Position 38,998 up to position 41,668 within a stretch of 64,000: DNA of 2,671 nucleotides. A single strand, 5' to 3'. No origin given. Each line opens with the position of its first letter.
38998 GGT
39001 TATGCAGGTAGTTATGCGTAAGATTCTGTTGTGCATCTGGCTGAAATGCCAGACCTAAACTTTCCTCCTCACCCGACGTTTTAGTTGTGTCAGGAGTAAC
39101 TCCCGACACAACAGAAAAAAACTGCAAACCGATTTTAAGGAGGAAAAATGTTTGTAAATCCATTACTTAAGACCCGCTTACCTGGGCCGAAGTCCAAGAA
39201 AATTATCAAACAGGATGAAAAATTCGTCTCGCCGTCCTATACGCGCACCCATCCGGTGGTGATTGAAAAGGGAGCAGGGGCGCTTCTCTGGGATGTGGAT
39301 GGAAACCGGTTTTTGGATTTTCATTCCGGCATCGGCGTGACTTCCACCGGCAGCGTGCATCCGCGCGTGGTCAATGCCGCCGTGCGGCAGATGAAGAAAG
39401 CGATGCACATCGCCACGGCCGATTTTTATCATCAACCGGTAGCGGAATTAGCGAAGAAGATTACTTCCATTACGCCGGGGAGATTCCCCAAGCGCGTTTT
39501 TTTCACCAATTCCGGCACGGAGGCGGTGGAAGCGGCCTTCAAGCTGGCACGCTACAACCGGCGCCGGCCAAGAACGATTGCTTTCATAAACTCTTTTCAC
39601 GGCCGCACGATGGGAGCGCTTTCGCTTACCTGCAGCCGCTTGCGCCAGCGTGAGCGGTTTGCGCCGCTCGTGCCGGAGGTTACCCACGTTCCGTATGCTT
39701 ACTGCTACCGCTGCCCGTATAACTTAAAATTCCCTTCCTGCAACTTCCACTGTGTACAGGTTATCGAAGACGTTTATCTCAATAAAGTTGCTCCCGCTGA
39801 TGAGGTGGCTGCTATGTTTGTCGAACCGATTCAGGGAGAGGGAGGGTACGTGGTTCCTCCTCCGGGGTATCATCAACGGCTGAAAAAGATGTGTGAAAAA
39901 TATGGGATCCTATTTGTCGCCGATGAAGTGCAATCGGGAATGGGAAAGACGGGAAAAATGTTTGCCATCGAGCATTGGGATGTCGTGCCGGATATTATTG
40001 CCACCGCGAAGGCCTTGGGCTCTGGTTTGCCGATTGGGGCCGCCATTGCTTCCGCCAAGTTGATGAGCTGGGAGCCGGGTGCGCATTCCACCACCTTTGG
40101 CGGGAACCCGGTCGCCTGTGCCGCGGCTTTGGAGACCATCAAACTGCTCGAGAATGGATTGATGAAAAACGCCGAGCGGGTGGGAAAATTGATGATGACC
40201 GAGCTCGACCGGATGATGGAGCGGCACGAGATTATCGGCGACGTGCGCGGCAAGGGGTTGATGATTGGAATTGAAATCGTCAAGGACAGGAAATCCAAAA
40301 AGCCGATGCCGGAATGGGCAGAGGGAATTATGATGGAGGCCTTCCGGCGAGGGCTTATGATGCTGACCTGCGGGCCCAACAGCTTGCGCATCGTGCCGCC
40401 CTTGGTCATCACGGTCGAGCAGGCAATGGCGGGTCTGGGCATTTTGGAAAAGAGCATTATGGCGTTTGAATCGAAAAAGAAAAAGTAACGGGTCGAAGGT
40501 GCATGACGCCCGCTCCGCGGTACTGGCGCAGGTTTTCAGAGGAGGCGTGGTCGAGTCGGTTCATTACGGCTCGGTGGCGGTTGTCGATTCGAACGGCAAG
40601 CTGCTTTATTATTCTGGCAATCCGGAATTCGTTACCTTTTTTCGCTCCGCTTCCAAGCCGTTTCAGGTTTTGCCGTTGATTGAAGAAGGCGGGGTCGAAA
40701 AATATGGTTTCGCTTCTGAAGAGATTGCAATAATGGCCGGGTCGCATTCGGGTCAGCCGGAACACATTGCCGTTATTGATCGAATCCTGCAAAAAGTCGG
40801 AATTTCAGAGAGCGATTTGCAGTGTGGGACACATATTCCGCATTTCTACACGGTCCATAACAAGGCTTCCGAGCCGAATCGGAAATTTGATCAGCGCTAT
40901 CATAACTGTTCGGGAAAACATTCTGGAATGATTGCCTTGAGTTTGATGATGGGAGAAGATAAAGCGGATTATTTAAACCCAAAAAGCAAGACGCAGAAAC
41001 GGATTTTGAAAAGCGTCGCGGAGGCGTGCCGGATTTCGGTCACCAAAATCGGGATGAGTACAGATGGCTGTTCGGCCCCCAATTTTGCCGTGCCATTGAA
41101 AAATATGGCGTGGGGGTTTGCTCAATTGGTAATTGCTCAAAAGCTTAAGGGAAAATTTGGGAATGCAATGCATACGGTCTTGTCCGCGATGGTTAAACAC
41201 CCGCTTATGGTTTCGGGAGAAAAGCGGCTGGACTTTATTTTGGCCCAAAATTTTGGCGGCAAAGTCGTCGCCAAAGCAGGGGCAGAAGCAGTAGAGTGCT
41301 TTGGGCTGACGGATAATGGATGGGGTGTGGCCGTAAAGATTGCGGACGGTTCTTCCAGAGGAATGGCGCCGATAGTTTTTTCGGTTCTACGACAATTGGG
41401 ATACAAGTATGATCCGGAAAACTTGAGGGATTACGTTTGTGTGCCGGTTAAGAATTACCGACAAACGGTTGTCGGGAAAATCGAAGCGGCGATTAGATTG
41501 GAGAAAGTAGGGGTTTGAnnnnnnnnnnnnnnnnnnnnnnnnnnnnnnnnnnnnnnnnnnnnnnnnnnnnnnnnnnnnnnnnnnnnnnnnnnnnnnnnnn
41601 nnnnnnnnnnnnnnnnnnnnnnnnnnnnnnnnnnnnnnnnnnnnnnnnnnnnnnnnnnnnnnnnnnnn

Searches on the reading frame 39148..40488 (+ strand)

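Call 53: search_protein_families(library=pfam, proteins=[window:39148-40488:+], max_evalue=0.001)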
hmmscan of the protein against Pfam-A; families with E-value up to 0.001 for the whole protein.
window:39148-40488:+ (446 aa): 1 family
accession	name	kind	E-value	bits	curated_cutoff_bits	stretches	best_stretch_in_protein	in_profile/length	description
PF00202.27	Aminotran_3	-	6.1e-123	410.9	30.5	1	32-436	7-402/403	Aminotransferase class-III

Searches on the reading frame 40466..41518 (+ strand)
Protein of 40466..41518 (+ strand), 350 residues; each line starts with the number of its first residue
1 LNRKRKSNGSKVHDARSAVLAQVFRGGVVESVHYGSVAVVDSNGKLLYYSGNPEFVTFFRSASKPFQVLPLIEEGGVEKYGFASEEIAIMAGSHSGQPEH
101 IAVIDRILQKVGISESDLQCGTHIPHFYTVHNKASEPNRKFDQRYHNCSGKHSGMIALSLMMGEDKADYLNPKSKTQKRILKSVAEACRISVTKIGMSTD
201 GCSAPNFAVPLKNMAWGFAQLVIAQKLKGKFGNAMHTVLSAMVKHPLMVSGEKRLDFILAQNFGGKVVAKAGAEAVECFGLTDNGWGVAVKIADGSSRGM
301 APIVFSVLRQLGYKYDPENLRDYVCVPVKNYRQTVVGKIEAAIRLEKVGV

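Call 53: search_protein_families(library=pfam, proteins=[window:40466-41518:+], max_evalue=0.001)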
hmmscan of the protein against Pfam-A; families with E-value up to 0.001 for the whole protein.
window:40466-41518:+ (350 aa): 1 family
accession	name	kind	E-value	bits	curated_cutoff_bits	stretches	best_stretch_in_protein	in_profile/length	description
PF06089.17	Asparaginase_II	-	2.5e-106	355.7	25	1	22-340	2-321/322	L-asparaginase II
